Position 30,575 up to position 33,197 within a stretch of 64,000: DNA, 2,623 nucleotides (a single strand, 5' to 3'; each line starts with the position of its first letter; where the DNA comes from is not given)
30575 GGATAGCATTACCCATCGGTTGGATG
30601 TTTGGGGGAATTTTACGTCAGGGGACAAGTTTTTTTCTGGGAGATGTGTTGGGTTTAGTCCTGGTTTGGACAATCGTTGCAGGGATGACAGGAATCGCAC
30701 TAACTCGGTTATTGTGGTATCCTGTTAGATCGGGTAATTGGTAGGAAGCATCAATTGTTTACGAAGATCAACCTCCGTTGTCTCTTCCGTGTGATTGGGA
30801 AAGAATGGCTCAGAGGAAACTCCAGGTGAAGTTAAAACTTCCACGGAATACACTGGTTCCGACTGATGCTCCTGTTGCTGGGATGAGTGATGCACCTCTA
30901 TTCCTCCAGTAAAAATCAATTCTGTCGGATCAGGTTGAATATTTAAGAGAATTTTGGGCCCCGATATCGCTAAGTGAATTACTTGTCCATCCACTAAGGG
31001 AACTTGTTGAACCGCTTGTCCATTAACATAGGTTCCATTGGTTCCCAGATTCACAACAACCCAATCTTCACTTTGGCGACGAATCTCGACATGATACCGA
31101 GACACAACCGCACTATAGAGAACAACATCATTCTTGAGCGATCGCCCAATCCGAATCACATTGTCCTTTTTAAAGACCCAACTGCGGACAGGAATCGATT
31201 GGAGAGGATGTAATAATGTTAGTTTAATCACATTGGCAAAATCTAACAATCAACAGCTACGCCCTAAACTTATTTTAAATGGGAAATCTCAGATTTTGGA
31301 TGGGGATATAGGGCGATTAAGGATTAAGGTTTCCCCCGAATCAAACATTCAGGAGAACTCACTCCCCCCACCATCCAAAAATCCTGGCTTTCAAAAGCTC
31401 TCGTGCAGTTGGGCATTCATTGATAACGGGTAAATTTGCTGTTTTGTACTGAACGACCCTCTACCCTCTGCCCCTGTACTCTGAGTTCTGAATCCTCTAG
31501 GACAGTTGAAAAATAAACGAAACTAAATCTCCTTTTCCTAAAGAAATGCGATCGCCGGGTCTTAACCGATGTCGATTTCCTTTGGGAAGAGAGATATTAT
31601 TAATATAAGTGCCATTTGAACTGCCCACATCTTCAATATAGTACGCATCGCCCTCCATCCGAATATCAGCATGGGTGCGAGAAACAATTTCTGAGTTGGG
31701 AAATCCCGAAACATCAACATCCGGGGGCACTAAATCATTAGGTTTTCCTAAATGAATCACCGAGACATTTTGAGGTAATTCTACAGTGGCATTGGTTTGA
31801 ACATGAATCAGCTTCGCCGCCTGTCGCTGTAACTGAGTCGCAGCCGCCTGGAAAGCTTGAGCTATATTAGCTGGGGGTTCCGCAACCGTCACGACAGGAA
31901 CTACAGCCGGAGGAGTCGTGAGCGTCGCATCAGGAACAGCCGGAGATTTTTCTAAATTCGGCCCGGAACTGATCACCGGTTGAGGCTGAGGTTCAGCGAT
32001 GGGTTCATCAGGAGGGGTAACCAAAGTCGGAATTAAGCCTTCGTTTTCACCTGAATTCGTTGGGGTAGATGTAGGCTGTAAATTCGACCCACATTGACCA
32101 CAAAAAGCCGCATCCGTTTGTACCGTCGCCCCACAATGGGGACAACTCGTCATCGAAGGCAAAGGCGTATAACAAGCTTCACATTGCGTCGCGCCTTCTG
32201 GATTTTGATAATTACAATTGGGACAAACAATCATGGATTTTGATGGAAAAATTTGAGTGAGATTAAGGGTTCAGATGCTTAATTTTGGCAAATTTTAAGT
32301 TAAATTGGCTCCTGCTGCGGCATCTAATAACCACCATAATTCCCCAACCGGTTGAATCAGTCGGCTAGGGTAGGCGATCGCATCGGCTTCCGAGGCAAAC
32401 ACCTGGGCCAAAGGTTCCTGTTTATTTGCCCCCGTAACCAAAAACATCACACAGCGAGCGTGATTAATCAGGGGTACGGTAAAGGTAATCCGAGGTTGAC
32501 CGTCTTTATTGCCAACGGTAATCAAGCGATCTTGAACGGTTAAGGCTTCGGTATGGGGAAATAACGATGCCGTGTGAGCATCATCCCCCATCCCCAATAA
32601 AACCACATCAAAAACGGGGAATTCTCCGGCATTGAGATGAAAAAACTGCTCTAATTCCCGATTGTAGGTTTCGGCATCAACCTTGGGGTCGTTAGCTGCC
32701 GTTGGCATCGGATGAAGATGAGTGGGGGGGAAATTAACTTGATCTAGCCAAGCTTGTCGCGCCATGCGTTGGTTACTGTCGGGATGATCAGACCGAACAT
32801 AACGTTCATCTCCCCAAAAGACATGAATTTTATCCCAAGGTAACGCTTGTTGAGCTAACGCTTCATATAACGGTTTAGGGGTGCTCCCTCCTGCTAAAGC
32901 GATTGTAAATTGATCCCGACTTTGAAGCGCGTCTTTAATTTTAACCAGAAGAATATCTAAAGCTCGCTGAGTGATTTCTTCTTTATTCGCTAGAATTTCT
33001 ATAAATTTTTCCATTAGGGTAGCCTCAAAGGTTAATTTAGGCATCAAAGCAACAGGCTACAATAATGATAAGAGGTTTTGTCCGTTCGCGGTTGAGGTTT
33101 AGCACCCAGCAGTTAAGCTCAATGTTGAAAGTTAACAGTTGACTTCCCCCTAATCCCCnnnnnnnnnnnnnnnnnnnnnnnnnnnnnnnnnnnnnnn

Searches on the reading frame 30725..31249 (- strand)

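Call 60: search_protein_families(library=pfam, proteins=[window:30725-31249:-], max_evalue=0.00001)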
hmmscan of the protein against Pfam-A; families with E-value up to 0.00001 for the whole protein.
window:30725-31249:- (174 aa): 2 families
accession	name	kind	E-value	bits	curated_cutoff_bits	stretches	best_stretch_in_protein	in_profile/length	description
PF00498.31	FHA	-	2.8e-18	66.6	20.7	1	32-93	1-66/67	FHA domain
PF16697.10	Yop-YscD_cpl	-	1.1e-08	35.7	33.2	1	29-93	16-83/94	Inner membrane component of T3SS, cytoplasmic domain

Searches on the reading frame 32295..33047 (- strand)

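Call 60: search_protein_families(library=pfam, proteins=[window:32295-33047:-], max_evalue=0.00001)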
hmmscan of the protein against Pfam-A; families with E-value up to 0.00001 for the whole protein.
window:32295-33047:- (250 aa): 1 family
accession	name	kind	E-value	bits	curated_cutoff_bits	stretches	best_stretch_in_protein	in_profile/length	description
PF01182.26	Glucosamine_iso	-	7.3e-75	252.1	27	1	21-239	2-225/225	Glucosamine-6-phosphate isomerases/6-phosphogluconolactonase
